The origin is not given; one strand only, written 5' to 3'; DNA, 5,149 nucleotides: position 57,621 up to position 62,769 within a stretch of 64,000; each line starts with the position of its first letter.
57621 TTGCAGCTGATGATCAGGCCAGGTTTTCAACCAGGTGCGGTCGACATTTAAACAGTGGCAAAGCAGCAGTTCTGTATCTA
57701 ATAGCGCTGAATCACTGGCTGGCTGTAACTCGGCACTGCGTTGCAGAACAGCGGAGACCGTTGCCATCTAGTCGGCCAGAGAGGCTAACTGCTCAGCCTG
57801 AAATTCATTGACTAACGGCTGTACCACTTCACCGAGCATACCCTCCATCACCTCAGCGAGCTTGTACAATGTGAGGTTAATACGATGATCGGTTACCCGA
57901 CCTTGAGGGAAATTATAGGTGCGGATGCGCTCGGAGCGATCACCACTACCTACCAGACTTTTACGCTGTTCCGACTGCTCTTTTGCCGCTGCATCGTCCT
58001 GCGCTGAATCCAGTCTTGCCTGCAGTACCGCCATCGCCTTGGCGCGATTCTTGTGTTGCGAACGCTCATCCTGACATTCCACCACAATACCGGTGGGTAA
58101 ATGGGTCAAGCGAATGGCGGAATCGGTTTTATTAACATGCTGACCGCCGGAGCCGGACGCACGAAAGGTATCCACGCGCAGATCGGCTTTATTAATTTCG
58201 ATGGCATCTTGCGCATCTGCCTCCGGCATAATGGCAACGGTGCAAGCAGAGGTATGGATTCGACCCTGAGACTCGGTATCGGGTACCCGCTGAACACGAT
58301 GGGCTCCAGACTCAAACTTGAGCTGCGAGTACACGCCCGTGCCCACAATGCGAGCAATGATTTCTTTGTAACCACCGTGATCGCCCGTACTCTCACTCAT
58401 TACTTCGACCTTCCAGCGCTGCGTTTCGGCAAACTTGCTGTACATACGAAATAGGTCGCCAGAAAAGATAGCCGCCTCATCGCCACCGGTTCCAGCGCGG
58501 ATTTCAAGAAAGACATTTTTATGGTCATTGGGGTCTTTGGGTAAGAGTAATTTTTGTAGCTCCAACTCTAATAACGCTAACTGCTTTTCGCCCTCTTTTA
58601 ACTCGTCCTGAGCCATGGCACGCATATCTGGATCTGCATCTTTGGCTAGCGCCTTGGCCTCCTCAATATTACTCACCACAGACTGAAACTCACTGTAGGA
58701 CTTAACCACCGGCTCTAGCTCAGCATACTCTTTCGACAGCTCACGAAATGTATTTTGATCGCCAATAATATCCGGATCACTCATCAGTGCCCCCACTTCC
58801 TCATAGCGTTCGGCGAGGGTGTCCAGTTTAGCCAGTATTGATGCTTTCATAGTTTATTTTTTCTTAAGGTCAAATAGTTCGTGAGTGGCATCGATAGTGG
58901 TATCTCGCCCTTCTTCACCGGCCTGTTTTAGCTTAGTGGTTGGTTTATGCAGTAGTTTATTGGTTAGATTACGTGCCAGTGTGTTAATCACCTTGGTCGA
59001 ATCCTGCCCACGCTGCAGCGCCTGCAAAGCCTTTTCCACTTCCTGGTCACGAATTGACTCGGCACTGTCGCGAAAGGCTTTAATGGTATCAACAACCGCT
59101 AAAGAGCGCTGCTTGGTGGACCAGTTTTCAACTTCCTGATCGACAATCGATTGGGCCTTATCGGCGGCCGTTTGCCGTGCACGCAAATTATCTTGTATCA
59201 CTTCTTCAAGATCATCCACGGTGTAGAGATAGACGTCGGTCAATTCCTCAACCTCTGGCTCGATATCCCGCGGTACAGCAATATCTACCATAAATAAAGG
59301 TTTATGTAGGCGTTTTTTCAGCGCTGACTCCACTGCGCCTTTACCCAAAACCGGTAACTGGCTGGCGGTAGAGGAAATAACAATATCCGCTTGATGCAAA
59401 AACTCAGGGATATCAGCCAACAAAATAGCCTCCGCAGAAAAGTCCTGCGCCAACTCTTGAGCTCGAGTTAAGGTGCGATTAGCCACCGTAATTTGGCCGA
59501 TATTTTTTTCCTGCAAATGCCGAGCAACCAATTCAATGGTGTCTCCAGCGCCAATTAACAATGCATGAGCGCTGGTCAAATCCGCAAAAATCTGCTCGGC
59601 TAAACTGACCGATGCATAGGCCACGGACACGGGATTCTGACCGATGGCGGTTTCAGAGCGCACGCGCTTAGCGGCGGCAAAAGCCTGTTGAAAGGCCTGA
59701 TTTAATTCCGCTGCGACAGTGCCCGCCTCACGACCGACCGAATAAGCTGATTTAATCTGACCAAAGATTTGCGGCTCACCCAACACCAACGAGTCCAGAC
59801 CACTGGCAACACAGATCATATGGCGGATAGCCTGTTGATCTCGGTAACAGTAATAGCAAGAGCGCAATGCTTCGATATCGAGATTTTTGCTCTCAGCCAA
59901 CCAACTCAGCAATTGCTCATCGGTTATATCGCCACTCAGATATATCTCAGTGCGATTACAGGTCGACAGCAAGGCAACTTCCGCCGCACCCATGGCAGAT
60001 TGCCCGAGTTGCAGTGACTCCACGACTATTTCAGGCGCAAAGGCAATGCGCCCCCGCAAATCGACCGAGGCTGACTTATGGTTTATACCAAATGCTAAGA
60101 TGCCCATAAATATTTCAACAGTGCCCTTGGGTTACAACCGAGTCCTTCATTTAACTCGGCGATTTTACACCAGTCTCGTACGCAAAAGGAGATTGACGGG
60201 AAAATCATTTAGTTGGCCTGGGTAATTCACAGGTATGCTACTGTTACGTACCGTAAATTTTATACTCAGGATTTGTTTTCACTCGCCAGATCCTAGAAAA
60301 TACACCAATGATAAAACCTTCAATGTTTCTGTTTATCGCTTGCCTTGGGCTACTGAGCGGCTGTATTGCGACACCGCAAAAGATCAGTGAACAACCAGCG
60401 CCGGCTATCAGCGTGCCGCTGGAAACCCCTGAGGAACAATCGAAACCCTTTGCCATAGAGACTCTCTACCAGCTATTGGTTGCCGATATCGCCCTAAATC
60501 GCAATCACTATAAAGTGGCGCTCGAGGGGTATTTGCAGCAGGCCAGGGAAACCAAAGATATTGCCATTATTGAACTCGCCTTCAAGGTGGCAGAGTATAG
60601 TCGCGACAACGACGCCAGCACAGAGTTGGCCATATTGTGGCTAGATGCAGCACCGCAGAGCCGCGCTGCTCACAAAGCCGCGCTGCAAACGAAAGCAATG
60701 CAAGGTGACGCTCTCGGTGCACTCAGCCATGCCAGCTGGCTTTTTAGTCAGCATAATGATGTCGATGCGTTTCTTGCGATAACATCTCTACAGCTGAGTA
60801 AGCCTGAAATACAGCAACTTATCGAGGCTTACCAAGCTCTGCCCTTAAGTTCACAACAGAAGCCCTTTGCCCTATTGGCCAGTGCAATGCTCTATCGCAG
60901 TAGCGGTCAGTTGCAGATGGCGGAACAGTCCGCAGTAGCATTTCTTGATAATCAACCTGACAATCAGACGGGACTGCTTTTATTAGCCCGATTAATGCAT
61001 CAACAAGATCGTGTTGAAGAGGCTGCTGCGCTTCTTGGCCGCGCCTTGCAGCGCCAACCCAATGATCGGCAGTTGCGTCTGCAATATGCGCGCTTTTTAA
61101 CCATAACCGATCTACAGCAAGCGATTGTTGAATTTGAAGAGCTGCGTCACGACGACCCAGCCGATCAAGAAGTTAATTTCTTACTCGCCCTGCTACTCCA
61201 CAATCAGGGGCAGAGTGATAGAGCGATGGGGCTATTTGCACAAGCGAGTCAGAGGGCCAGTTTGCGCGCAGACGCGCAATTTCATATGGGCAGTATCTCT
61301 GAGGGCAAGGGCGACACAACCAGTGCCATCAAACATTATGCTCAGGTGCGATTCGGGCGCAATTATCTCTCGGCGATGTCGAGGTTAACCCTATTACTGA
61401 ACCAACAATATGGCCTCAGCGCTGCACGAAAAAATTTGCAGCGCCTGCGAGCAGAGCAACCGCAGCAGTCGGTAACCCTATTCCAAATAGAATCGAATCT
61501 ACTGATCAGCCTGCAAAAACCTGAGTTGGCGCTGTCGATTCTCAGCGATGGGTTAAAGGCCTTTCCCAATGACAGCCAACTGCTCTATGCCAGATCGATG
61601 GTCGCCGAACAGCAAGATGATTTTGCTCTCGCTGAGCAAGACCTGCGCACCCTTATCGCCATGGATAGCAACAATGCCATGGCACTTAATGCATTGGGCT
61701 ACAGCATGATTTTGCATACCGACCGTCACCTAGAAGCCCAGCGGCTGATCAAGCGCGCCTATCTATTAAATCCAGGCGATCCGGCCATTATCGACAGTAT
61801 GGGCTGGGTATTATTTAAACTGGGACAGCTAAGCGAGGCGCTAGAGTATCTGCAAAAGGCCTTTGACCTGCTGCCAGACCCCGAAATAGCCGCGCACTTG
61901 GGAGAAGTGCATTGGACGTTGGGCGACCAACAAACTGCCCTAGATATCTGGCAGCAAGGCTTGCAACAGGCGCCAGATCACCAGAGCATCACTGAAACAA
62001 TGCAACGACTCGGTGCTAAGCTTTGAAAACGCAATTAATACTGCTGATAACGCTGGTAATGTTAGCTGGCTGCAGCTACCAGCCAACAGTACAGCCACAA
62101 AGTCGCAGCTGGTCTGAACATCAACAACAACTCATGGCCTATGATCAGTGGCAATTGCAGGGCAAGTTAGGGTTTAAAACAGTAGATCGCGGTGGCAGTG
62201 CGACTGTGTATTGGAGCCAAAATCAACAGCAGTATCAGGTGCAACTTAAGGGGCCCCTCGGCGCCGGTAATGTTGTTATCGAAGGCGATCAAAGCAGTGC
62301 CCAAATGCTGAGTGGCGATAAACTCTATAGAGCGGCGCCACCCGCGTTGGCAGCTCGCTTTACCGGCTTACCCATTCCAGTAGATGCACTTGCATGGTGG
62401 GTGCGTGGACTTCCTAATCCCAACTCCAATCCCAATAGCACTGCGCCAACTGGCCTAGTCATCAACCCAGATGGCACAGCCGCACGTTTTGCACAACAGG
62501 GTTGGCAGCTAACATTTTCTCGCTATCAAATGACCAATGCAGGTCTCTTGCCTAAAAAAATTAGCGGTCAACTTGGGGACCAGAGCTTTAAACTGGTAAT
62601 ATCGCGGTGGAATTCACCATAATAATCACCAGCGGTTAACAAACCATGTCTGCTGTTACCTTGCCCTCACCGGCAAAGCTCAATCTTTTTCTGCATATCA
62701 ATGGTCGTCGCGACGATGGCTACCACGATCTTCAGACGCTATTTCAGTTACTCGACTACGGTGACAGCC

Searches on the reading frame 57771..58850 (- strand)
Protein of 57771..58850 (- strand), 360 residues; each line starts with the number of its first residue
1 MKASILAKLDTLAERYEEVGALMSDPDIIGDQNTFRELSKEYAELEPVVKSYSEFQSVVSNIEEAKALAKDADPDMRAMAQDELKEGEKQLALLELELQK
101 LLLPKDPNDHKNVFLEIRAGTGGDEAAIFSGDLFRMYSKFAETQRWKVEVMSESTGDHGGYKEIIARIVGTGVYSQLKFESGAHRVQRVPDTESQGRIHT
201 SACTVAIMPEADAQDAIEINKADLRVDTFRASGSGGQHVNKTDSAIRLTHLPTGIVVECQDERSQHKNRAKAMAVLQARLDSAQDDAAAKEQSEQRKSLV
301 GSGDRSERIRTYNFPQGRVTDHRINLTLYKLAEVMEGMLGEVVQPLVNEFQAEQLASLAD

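Call 50: search_protein_families(library=pfam, proteins=[window:57771-58850:-], max_evalue=0.0001)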
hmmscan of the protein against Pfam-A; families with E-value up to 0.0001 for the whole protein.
window:57771-58850:- (360 aa): 2 families
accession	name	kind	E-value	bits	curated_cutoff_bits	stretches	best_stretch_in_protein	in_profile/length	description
PF03462.23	PCRF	-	9.6e-78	260.9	24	1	13-205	2-194/194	PCRF domain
PF00472.26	RF-1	-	1e-44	151.7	35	1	216-323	4-116/116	RF-1 domain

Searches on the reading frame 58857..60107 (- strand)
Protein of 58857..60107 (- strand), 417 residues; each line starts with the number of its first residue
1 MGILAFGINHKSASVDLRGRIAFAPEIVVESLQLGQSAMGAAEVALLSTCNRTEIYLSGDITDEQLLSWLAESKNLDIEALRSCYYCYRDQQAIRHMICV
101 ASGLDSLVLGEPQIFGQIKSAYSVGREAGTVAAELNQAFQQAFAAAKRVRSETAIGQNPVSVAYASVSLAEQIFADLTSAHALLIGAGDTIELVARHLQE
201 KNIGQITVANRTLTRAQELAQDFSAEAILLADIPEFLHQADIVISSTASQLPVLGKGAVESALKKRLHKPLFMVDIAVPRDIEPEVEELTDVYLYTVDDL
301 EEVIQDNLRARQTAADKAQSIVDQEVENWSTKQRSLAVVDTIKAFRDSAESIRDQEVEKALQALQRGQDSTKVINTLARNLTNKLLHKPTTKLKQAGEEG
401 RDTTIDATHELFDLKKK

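Call 50: search_protein_families(library=pfam, proteins=[window:58857-60107:-], max_evalue=0.0001)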
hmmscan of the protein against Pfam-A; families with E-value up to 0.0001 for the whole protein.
window:58857-60107:- (417 aa): 3 families
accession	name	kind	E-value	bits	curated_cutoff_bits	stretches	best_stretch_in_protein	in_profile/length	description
PF01488.26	Shikimate_DH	-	2.6e-48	164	24.3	1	169-303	2-138/138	Shikimate / quinate 5-dehydrogenase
PF05201.20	GlutR_N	-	4.1e-48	163.4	27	1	7-153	2-151/151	Glutamyl-tRNAGlu reductase, N-terminal domain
PF00745.25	GlutR_dimer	-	3.2e-27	95.2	22.9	1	317-414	1-99/99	Glutamyl-tRNAGlu reductase, dimerisation domain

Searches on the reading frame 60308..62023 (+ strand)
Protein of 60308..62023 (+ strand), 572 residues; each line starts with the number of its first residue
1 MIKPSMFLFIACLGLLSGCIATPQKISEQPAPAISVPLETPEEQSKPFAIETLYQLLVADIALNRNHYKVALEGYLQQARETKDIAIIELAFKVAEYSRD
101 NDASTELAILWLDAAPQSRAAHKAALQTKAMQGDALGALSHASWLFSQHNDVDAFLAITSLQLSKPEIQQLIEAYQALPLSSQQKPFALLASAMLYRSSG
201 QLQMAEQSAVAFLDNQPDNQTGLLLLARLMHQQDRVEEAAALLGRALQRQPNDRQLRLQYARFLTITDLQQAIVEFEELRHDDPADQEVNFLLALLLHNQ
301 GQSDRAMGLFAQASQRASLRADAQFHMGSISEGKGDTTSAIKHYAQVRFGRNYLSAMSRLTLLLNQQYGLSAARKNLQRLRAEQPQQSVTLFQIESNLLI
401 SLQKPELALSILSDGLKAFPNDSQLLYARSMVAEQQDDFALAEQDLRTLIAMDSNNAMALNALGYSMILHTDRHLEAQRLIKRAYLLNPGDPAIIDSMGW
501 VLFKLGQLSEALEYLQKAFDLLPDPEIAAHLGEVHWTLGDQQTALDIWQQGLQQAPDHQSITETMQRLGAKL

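Call 50: search_protein_families(library=pfam, proteins=[window:60308-62023:+], max_evalue=0.0001)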
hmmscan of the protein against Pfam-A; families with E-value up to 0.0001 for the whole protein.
window:60308-62023:+ (572 aa): 17 families
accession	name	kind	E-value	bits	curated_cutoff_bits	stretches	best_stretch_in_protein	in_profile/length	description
PF07719.23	TPR_2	-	1.6e-22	78.1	27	0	498-524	7-33/34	Tetratricopeptide repeat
PF13428.12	TPR_14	-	5e-20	70.4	23.5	1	223-262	4-43/44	Tetratricopeptide repeat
PF13432.12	TPR_16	-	7.5e-19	68.3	32.7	1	191-253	2-64/65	Tetratricopeptide repeat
PF14559.12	TPR_19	-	9.3e-17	61.6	25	2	199-257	4-62/68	Tetratricopeptide repeat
PF13181.12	TPR_8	-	2e-16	59.1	25.7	0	498-521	7-30/34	Tetratricopeptide repeat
PF23914.1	TPR_CcmH_CycH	-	6.6e-15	55.7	42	1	213-315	43-149/158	Cytochrome c-type biogenesis protein H TPR domain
PF13431.12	TPR_17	-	9.9e-15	54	24.4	0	283-306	9-32/34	Tetratricopeptide repeat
PF00515.34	TPR_1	-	6.9e-14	51.4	27.8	0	498-524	7-33/34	Tetratricopeptide repeat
PF13174.12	TPR_6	-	8.9e-12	45.3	26.3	0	223-252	3-32/33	Tetratricopeptide repeat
PF24575.1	TPR_Slam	-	3.8e-10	40.6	35.2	0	155-241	18-102/104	Surface lipoprotein assembly modifier, N-terminal TPR repeats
PF13414.12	TPR_11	-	7.6e-10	38.8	26.8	0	501-539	3-42/42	TPR repeat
PF13371.12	TPR_9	-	4.7e-09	36.6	35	1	471-530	8-67/73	Tetratricopeptide repeat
PF25063.1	ARM_TT21_C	-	1.3e-08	35.4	35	0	375-562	4-201/209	Tetratricopeptide repeat protein 21 C-terminal ARM domain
PF13424.12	TPR_12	-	8.2e-08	32.8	30.1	0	458-522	4-75/77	Tetratricopeptide repeat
PF12895.13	ANAPC3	-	1.2e-07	32.3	27.2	0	270-315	6-50/82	Anaphase-promoting complex, cyclosome, subunit 3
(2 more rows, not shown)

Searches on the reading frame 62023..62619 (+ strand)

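Call 50: search_protein_families(library=pfam, proteins=[window:62023-62619:+], max_evalue=0.0001)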
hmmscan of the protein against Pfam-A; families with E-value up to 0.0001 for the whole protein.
window:62023-62619:+ (199 aa): 1 family
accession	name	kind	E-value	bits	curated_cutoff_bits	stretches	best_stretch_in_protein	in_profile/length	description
PF03550.21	LolB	-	3.1e-35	121.9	23.7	1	41-196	1-151/151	Outer membrane lipoprotein LolB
